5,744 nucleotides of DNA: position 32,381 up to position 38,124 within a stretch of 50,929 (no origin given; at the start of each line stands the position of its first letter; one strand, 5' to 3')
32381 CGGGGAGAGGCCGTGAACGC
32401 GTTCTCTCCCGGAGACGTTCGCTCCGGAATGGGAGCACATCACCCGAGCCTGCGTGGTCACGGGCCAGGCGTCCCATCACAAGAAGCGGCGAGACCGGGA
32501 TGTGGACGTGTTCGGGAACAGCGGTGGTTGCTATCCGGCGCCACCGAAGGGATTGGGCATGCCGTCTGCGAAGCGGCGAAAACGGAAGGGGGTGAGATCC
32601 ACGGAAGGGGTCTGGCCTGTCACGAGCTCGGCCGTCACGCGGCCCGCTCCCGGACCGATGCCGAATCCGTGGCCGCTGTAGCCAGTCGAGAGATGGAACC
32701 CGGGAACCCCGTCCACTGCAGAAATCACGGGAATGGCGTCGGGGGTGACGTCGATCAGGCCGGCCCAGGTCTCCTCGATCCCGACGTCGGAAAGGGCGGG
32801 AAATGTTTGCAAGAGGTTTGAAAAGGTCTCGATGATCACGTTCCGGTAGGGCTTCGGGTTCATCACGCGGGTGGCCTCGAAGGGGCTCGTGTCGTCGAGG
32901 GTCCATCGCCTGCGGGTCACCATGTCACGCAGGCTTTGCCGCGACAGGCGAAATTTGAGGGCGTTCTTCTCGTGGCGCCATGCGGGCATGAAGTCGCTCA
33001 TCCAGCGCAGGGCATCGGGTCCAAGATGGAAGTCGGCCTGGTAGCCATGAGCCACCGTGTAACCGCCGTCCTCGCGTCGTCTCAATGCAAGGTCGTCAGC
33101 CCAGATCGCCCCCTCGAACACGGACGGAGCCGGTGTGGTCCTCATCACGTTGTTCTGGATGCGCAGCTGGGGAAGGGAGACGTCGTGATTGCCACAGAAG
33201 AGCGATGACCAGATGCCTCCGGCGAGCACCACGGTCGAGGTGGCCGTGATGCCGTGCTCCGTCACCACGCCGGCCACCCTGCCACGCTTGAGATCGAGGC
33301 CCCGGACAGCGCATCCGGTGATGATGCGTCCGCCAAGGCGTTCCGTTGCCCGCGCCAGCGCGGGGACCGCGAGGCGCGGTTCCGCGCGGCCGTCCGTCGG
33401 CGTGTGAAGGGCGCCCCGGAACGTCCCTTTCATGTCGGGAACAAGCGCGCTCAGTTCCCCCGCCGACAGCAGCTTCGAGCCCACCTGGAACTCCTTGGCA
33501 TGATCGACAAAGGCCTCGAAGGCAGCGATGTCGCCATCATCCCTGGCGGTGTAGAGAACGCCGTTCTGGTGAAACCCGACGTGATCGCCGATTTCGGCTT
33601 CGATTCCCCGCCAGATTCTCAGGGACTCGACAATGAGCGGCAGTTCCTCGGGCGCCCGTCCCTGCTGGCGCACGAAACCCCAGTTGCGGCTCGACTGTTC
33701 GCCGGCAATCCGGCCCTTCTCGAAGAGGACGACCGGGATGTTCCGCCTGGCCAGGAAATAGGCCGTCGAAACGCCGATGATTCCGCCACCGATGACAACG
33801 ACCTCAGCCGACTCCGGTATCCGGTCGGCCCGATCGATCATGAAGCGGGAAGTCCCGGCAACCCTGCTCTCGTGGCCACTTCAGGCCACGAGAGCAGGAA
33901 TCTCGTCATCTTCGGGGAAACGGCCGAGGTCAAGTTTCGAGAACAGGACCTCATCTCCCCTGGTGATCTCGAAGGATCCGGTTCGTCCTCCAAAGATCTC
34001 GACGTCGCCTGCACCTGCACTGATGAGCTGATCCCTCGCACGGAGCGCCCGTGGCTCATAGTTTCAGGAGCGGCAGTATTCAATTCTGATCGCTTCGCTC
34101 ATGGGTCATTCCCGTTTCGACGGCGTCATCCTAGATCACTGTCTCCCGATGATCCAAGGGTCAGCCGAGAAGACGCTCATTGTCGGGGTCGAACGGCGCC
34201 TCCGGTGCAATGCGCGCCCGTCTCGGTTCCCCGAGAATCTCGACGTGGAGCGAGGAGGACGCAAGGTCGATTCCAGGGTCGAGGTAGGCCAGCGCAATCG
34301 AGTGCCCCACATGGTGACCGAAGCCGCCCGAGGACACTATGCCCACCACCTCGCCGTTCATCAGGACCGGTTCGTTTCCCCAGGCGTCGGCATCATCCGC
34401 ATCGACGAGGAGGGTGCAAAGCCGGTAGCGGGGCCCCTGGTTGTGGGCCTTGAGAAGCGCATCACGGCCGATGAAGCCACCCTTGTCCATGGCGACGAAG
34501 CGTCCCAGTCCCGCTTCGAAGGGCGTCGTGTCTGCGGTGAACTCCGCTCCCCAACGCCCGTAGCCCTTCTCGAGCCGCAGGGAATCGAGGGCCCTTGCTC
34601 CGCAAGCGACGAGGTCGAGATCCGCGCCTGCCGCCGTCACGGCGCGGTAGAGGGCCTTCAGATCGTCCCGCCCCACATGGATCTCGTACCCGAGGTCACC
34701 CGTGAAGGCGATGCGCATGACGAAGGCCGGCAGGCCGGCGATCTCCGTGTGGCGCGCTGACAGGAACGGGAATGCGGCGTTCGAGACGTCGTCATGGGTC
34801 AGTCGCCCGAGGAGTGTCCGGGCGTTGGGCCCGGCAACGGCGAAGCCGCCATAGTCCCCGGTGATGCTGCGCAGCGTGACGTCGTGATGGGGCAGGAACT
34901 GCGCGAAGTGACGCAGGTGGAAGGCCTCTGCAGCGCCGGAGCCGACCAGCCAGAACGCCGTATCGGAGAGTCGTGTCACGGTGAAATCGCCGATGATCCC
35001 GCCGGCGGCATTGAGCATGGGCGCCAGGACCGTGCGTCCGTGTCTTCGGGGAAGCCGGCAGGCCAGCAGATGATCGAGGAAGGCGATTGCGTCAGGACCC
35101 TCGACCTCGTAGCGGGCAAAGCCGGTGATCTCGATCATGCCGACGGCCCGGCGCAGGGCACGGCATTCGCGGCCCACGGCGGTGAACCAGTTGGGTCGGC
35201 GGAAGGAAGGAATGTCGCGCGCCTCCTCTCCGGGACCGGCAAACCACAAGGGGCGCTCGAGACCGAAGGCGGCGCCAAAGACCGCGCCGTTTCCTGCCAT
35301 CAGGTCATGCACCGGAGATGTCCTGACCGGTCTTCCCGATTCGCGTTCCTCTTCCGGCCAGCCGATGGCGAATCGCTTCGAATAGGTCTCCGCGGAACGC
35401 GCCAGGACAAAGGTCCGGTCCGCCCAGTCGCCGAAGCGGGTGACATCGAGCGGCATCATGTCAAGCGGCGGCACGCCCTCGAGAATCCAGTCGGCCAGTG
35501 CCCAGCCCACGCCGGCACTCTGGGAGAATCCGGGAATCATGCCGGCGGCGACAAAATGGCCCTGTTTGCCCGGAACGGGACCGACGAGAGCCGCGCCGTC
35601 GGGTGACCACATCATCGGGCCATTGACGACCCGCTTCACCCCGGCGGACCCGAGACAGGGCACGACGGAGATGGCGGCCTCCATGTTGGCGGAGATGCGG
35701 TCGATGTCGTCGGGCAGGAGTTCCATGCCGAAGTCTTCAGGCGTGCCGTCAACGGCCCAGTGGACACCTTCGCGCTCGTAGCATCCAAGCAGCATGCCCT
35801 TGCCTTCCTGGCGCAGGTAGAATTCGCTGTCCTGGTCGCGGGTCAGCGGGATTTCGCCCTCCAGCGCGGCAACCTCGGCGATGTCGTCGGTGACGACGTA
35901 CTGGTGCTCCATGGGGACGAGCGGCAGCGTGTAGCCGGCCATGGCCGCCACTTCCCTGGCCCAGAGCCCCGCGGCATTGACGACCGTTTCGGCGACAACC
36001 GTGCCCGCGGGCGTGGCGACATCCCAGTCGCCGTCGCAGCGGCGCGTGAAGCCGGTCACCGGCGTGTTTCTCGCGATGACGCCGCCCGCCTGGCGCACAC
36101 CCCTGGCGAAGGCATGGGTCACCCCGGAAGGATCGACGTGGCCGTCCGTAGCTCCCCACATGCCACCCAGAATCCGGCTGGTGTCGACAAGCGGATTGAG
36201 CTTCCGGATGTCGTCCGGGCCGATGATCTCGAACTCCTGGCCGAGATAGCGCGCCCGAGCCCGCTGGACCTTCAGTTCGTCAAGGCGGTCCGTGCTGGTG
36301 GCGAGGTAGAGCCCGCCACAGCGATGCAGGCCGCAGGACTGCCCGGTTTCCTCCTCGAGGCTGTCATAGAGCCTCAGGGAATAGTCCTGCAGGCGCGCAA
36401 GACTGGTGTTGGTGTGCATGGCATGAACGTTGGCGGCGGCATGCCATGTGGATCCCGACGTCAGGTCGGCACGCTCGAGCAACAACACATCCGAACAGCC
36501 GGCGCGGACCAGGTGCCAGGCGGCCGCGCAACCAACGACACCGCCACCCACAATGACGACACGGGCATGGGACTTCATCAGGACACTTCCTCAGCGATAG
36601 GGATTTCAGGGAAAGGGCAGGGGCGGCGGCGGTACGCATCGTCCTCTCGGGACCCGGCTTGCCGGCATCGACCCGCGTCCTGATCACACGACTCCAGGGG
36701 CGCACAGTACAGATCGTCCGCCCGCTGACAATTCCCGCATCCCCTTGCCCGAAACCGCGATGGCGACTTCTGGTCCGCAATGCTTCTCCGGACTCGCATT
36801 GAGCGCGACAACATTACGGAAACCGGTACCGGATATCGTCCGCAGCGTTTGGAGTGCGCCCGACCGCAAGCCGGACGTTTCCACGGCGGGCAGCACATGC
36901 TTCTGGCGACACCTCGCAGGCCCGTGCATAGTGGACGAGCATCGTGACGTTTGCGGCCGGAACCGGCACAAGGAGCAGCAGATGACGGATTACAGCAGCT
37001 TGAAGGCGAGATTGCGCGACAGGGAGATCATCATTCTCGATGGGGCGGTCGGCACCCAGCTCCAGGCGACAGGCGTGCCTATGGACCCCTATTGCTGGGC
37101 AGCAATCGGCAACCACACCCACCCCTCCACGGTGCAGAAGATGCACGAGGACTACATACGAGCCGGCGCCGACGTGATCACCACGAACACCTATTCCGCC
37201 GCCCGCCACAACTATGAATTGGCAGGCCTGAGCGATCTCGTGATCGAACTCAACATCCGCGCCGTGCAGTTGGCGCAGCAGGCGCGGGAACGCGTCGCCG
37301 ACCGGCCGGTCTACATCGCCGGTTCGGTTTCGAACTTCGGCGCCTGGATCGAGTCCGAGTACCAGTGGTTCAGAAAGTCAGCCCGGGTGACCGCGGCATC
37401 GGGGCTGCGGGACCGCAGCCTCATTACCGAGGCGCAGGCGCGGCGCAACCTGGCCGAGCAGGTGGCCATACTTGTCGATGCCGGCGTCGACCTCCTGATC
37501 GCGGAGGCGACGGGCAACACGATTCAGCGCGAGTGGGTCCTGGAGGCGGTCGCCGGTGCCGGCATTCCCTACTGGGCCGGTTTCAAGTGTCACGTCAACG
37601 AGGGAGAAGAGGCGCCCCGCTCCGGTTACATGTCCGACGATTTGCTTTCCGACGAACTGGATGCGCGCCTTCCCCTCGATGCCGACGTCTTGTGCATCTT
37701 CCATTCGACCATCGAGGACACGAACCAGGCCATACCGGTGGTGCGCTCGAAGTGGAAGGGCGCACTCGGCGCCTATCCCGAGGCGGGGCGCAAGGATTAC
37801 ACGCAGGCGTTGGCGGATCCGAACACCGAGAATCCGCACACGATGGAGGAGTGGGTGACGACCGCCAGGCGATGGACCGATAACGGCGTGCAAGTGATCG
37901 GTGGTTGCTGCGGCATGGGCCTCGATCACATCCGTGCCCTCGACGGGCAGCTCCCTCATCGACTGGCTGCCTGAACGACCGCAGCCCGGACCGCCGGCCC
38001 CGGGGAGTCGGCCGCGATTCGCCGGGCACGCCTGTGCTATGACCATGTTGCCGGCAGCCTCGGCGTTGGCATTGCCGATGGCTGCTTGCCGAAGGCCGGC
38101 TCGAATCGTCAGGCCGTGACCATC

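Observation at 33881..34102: Hidden SelW-like selenoprotein gene with in-frame UGA and downstream hairpin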

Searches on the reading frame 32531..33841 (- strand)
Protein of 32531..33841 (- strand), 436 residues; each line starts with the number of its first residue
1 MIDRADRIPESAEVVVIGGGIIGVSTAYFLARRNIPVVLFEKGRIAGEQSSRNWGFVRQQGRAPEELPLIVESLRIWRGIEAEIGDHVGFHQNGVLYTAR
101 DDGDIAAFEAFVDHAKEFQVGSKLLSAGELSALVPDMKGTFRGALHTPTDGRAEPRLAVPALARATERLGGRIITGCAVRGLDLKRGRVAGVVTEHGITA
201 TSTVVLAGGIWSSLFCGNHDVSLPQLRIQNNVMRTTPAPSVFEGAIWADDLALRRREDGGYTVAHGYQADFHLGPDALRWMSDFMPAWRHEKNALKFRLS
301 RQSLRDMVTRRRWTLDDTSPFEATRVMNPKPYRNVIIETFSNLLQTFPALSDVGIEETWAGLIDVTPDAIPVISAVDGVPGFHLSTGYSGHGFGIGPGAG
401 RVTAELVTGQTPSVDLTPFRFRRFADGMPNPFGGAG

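Call 10: find_encoding_contigs(protein=window:32531-33841:-, flank=10000, max_places=6)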
Protein window:32531-33841:- (436 aa): 2 contigs read that carry it; 2 places shown.
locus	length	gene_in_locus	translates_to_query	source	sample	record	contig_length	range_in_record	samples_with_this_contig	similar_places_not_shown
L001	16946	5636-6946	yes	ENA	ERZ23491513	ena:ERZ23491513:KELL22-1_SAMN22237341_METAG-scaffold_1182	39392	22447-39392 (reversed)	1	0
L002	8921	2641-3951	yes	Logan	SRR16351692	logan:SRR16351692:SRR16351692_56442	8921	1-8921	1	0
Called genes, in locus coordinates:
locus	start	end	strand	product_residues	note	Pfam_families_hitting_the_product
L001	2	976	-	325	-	?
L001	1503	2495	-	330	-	PF02574:S-methyl_trans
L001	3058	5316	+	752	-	PF01266:DAO, PF16350:FAO_M, PF01571:GCV_T, PF08669:GCV_T_C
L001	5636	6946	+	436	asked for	PF01266:DAO, PF13450:NAD_binding_8 (weak)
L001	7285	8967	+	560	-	PF00515:TPR_1 (faint), PF07719:TPR_2 (faint), PF13181:TPR_8 (faint)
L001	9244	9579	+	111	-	PF05292:MCD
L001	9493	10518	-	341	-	PF00356:LacI, PF00532:Peripla_BP_1, PF13407:Peripla_BP_4, PF13377:Peripla_BP_3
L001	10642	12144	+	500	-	PF01970:TctA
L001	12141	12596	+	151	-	PF07331:TctB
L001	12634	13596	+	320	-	PF03401:TctC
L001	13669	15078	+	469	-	PF00171:Aldedh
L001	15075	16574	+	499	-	PF00501:AMP-binding, PF13193:AMP-binding_C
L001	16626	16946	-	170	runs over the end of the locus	PF08808:RES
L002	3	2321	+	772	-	?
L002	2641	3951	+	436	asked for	PF01266:DAO, PF13450:NAD_binding_8 (weak)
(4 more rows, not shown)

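Call 42: search_protein_families(library=pfam, proteins=[window:32531-33841:-], max_evalue=0.00001)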
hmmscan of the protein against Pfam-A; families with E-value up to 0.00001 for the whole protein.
window:32531-33841:- (436 aa): 2 families
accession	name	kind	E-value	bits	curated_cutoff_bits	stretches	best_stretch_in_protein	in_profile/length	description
PF01266.30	DAO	-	1.7e-72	245.3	27.9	1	14-406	2-353/353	FAD dependent oxidoreductase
PF13450.12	NAD_binding_8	-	1.2e-06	29.2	21.9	1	16-47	1-32/68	NAD(P)-binding Rossmann-like domain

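Call 52: search_protein_families(library=ncbifam, proteins=[window:32531-33841:-], max_evalue=0.00001)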
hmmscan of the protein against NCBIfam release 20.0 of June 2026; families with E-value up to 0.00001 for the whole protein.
window:32531-33841:- (436 aa): 18 families
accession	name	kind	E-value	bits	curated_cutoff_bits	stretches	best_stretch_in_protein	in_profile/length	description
TIGR02352.1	thiamin_ThiO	equivalog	7.8e-40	137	250.8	2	14-234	1-224/351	glycine oxidase ThiO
TIGR01373.1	soxB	subfamily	1.1e-33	116.7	529.45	2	12-213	31-241/407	sarcosine oxidase subunit beta family protein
NF008425.0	PRK11259.1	equivalog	1.9e-30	106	257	2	11-220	4-213/377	N-methyl-L-tryptophan oxidase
TIGR03364.1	HpnW_proposed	hypoth_equivalog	2.1e-29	102.7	285.1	1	13-241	2-226/365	TIGR03364 family FAD-dependent oxidoreductase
NF001933.0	PRK00711.1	subfamily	6.5e-29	101.2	383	2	345-426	338-418/429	D-amino acid dehydrogenase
TIGR01377.1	soxA_mon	subfamily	9.2e-23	80.6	479.65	2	13-232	2-220/381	amino oxidase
NF050086.1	pipecolate_AmaA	exception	8.8e-16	57.6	600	1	11-58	25-72/425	L-pipecolate oxidase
TIGR03329.1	Phn_aa_oxid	hypoth_equivalog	1.1e-14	54.1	632.8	1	328-410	315-394/460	putative aminophosphonate oxidoreductase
TIGR03377.1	glycerol3P_GlpA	equivalog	2.5e-14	52.7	552.8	1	13-223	1-215/530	anaerobic glycerol-3-phosphate dehydrogenase subunit GlpA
NF008313.0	PRK11101.1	equivalog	7.9e-14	51.1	425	1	10-222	7-223/548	anaerobic glycerol-3-phosphate dehydrogenase subunit A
NF009074.0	PRK12409.1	equivalog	5.7e-13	48.8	494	0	13-51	3-41/410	D-amino acid dehydrogenase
NF008726.1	PRK11728.1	equivalog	2.4e-11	43.1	299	1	13-212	2-202/389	L-2-hydroxyglutarate oxidase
NF040813.1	pro_dh_Thprot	equivalog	8.8e-10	38.2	600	0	14-47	2-35/362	D-proline dehydrogenase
NF002480.1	PRK01747.1-1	equivalog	1.6e-09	36.8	540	1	10-242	247-482/645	bifunctional tRNA (5-methylaminomethyl-2-thiouridine)(34)-methyltransferase MnmC2/FAD-dependent 5-carboxymethylaminomethyl-2-thiouridine(34)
TIGR03197.1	MnmC_Cterm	equivalog_domain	1.7e-07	30.7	174.2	1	14-239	2-230/400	FAD-dependent 5-carboxymethylaminomethyl-2-thiouridine(34) oxidoreductase MnmC1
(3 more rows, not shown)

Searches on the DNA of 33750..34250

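Call 57: search_rna_families(source=window, start=33750, end=34250, threshold=evalue, max_evalue=10)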
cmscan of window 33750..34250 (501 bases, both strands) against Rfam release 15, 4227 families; matches with E-value up to 10: 7.
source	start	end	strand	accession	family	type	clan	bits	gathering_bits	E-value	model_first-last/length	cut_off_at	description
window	33862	33899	-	RF03888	mir-3160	Gene; miRNA;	-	20.8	80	0.69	1-83/83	no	mir-3160 microRNA precursor family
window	33868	33925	-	RF01297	sR40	Gene; snRNA; snoRNA; CD-box;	-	18.5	50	0.27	1-61/61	no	Small nucleolar RNA sR40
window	33859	33901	-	RF00888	mir-770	Gene; miRNA;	-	16.8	83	4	1-83/83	no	mir-770 microRNA precursor family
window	34159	34190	-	RF01127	sR42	Gene; snRNA; snoRNA; CD-box;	-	15.4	38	0.3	32-63/63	no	Small nucleolar RNA sR42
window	34071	34131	-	RF01143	sR16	Gene; snRNA; snoRNA; CD-box;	-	13.5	70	5.8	1-53/53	no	Small nucleolar RNA sR16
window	33853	33918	-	RF00603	SNORD23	Gene; snRNA; snoRNA; CD-box;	-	13.2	64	7.3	1-110/110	no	Small nucleolar RNA SNORD23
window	34154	34187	-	RF01307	sR55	Gene; snRNA; snoRNA; CD-box;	-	12.2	35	4.9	1-65/65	no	Small nucleolar RNA sR55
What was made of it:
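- No Rfam family matches (call 57).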

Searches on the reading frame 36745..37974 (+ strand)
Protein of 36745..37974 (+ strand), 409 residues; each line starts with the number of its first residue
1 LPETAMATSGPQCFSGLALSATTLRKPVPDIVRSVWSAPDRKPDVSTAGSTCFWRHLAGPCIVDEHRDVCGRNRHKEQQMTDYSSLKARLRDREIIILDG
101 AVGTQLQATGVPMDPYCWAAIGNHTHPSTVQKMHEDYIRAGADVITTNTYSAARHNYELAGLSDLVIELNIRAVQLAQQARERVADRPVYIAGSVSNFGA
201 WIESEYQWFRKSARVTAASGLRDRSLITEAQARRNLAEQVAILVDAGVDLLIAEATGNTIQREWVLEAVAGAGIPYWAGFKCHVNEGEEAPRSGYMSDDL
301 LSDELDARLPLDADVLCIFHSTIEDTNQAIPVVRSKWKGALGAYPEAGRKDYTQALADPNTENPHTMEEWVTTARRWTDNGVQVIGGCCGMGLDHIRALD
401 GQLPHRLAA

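Call 42: search_protein_families(library=pfam, proteins=[window:36745-37974:+], max_evalue=0.00001)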
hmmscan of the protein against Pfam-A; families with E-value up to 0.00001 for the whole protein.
window:36745-37974:+ (409 aa): 1 family
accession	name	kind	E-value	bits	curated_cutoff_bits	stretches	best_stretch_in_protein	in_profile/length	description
PF02574.22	S-methyl_trans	-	4.4e-51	174.9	22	1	96-400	1-280/283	Homocysteine S-methyltransferase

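Call 52: search_protein_families(library=ncbifam, proteins=[window:36745-37974:+], max_evalue=0.00001)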
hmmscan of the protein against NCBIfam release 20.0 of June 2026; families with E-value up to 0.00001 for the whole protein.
window:36745-37974:+ (409 aa): 5 families
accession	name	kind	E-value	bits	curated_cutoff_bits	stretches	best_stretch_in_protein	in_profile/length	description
NF006396.0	PRK08645.1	equivalog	3.6e-36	124.5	453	1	86-403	4-284/611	bifunctional homocysteine S-methyltransferase/methylenetetrahydrofolate reductase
NF007020.0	PRK09485.1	equivalog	6.4e-35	120.7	215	1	86-401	4-301/306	homocysteine S-methyltransferase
NF005718.0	PRK07534.1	equivalog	7.4e-25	87.9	338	1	85-200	5-117/337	betaine--homocysteine S-methyltransferase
TIGR02082.1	metH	equivalog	7.5e-22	76.8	1010.85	1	92-263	2-177/1182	methionine synthase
NF007024.0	PRK09490.1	equivalog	2.1e-21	75.5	1497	1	78-266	4-197/1234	methionine synthase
